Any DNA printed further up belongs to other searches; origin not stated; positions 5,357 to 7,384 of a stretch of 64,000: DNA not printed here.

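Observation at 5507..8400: AT-rich islet encoding a membrane protein translationally coupled to a short HD-Synth-TGS RSH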

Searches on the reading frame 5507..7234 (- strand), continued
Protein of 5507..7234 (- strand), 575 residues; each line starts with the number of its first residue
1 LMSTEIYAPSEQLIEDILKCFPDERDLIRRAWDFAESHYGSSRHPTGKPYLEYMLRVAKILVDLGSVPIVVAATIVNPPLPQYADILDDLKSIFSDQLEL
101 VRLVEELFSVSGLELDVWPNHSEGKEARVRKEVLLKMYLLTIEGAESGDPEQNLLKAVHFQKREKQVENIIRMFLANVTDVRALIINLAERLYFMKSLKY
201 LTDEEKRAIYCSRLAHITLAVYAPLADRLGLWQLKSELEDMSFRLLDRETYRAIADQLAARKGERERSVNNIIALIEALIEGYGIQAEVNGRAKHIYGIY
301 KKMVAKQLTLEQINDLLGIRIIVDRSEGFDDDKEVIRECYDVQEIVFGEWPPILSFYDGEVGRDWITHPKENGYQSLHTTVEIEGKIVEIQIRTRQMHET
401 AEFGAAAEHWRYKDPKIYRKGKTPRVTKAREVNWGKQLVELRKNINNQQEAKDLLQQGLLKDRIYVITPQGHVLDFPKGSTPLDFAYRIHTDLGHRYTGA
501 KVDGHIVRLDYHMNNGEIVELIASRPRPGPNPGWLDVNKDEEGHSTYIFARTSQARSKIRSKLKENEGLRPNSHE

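Call 42: find_encoding_contigs(protein=P0119, flank=6000, max_places=2)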
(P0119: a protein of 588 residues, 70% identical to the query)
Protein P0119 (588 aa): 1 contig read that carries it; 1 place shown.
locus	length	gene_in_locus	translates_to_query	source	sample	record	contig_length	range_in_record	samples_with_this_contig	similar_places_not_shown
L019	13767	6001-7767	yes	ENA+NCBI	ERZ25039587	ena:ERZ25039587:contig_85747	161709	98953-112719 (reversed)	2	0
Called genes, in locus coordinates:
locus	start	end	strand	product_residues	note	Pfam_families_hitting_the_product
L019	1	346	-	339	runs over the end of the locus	PF00140:Sigma70_r1_2, PF04542:Sigma70_r2, PF04539:Sigma70_r3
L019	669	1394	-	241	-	PF09335:VTT_dom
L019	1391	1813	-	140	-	-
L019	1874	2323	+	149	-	PF00692:dUTPase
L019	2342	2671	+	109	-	PF00226:DnaJ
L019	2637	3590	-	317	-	-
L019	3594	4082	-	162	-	PF00994:MoCF_biosynth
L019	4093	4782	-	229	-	PF14353:CpXC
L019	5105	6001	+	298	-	-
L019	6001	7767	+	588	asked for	PF13328:HD_4, PF04607:RelA_SpoT, PF02824:TGS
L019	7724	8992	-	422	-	PF09376:NurA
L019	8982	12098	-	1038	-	PF02463:SMC_N, PF13175:AAA_15 (weak), PF13304:AAA_21 (faint), PF13476:AAA_23, PF13555:AAA_29 (weak), PF02463:SMC_N (weak)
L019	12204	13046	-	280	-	PF09678:Caa3_CtaG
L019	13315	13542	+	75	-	-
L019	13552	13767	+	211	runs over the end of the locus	PF00578:AhpC-TSA, PF08534:Redoxin (weak), PF02630:SCO1-SenC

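Call 43: find_encoding_contigs(protein=P0124, flank=6000, max_places=2)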
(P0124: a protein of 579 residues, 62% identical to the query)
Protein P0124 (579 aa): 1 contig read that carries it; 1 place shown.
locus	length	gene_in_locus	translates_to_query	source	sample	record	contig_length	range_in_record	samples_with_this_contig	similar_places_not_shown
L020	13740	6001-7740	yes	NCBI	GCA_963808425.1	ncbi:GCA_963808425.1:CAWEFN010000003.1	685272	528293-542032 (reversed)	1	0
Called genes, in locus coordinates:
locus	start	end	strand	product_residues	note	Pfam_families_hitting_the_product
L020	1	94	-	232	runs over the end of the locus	PF09335:VTT_dom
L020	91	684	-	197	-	-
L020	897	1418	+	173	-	PF00692:dUTPase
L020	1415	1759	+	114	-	PF00226:DnaJ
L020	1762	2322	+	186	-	PF13302:Acetyltransf_3, PF00583:Acetyltransf_1, PF13420:Acetyltransf_4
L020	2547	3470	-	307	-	-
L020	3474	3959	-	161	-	PF00994:MoCF_biosynth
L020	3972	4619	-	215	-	PF14353:CpXC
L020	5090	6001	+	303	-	-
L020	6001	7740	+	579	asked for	PF13328:HD_4, PF04607:RelA_SpoT, PF02824:TGS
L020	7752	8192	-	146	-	-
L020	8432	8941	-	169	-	PF13671:AAA_33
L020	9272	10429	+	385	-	PF01411:tRNA-synt_2c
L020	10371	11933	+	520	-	PF01411:tRNA-synt_2c, PF07973:tRNA_SAD, PF02272:DHHA1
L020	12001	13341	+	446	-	PF06723:MreB_Mbl (faint), PF14450:FtsA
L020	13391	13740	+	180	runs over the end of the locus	-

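Call 44: find_encoding_contigs(protein=P0155, flank=6000, max_places=2)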
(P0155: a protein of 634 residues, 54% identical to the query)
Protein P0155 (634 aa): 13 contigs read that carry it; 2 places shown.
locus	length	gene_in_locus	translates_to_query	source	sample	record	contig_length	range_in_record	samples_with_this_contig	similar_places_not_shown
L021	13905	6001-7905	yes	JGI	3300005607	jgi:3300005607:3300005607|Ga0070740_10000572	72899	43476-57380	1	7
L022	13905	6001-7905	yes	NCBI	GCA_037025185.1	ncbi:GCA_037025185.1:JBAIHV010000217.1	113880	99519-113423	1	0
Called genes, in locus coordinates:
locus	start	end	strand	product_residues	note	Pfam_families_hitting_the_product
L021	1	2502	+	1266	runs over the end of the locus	PF01339:CheB_methylest, PF03705:CheR_N, PF01739:CheR, PF08448:PAS_4 (faint), PF13188:PAS_8 (faint), PF15905:HMMR_N (weak), PF00512:HisKA, PF02518:HATPase_c, +1 more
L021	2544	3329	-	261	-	-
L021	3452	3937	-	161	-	PF00994:MoCF_biosynth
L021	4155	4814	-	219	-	PF14353:CpXC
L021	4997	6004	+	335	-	-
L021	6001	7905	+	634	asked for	PF13328:HD_4, PF04607:RelA_SpoT, PF02824:TGS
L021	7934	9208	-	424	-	PF09376:NurA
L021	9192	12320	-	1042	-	PF02463:SMC_N, PF13175:AAA_15 (weak), PF13304:AAA_21 (faint), PF13476:AAA_23, PF13555:AAA_29 (weak)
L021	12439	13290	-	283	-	PF09678:Caa3_CtaG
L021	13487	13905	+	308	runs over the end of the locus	PF01040:UbiA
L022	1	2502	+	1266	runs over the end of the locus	PF01339:CheB_methylest, PF03705:CheR_N, PF01739:CheR, PF08448:PAS_4 (faint), PF13188:PAS_8 (faint), PF15905:HMMR_N (weak), PF00512:HisKA, PF02518:HATPase_c, +1 more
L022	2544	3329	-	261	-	-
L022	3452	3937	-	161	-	PF00994:MoCF_biosynth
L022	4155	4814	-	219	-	PF14353:CpXC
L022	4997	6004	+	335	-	-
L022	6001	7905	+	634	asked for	PF13328:HD_4, PF04607:RelA_SpoT, PF02824:TGS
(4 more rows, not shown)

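Call 107: find_encoding_contigs(protein=P0203, flank=5000, max_places=2)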
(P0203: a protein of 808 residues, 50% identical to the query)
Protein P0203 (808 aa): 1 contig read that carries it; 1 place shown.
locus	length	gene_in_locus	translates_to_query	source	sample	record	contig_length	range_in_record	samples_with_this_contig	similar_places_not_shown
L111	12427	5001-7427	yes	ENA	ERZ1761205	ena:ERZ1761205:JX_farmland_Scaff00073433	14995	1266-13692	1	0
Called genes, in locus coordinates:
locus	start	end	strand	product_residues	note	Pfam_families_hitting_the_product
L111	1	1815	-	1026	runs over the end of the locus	?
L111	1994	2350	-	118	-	-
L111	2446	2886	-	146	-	PF00072:Response_reg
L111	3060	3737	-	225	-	PF04542:Sigma70_r2 (weak)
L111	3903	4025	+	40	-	-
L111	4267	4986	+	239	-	PF01381:HTH_3 (faint)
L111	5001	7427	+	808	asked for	PF13328:HD_4, PF04607:RelA_SpoT, PF02824:TGS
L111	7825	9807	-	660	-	PF07690:MFS_1, PF13347:MFS_2, PF07690:MFS_1 (weak), PF22790:YkoP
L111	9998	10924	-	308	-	PF00892:EamA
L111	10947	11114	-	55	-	-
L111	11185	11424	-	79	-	-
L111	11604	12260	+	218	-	PF07336:ABATE, PF11706:zf-CGNR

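Call 108: find_encoding_contigs(protein=P0199, flank=5000, max_places=2)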
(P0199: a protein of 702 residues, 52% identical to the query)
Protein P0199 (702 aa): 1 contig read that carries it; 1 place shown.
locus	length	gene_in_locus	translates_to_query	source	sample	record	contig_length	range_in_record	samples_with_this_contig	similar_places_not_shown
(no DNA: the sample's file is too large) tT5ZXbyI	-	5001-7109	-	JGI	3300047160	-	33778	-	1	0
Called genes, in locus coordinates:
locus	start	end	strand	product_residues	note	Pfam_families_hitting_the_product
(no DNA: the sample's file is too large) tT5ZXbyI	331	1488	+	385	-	PF14239:RRXRR, PF01844:HNH, PF13395:HNH_4 (weak), PF14279:HNH_5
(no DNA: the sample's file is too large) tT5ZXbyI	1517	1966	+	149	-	PF00692:dUTPase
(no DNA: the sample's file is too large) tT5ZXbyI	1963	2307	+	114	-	PF00226:DnaJ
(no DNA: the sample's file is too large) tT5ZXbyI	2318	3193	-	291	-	-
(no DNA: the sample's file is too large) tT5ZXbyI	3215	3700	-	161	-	PF00994:MoCF_biosynth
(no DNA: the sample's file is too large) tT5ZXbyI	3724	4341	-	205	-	PF14353:CpXC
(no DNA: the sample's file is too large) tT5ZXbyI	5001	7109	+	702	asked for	PF13328:HD_4, PF04607:RelA_SpoT, PF02824:TGS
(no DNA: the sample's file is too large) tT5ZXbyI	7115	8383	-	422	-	PF09376:NurA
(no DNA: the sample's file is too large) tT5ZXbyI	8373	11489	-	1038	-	PF02463:SMC_N, PF13175:AAA_15, PF13304:AAA_21 (faint), PF13476:AAA_23, PF13555:AAA_29 (weak)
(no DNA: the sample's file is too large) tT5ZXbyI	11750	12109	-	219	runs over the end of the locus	-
